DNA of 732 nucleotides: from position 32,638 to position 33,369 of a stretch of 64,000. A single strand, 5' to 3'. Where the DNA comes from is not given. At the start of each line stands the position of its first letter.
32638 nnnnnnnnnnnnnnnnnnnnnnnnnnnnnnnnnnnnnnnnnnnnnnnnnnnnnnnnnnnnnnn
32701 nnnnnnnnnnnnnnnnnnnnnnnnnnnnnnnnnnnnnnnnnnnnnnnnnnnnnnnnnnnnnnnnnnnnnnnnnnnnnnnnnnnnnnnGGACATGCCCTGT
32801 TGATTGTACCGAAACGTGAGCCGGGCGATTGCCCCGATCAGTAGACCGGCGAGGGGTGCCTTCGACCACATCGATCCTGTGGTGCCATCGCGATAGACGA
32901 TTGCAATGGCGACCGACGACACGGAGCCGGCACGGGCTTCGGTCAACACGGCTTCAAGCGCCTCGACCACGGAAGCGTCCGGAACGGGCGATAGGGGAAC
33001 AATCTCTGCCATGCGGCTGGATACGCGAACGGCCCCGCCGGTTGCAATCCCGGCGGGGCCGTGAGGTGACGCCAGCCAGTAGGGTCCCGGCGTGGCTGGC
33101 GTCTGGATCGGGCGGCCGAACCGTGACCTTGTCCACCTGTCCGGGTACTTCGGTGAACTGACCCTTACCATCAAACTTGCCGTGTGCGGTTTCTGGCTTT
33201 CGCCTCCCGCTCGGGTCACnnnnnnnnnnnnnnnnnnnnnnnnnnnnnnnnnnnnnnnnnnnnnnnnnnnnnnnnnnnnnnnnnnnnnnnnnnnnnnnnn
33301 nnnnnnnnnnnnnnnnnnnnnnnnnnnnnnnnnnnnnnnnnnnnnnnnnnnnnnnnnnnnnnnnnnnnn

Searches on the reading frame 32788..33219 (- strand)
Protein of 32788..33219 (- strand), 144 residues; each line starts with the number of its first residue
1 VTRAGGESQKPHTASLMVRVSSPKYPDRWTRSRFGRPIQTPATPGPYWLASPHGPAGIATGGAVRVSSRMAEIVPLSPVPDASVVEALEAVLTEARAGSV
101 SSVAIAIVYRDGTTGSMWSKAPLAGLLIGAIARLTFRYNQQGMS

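Call 44: search_protein_families(library=pfam, alignment_id=A4, max_evalue=0.001)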
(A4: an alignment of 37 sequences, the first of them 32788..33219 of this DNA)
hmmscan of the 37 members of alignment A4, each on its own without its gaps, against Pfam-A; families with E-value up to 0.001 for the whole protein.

A. member 1, window:32788-33219:- (144 aa): 0 families

B. families by the number of members that match (of 37 scanned): 14 families
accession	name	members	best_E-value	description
PF07505.17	DUF5131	1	8.3e-71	Protein of unknown function (DUF5131)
PF00436.31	SSB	1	3.4e-30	Single-strand binding protein family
PF01555.25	N6_N4_Mtase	1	3.1e-21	DNA methylase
PF04404.17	ERF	1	3.3e-15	ERF superfamily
PF14090.12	HTH_39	1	2.4e-14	Winged helix-turn-helix domain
PF24875.1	DUF7736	1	1.1e-13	Domain of unknown function (DUF7736)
PF17289.8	Terminase_6C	1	5.2e-11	Terminase RNaseH-like domain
PF12684.13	DUF3799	1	2.2e-10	PDDEXK-like domain of unknown function (DUF3799)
PF13476.12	AAA_23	1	1.2e-09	AAA domain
PF13175.12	AAA_15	1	1.8e-06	AAA ATPase domain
PF02037.33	SAP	1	4.9e-06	SAP domain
PF02463.25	SMC_N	1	6.6e-06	RecF/RecN/SMC N terminal domain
PF13555.12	AAA_29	1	5.1e-05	P-loop containing region of AAA domain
PF03602.21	Cons_hypoth95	1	0.00025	Conserved hypothetical protein 95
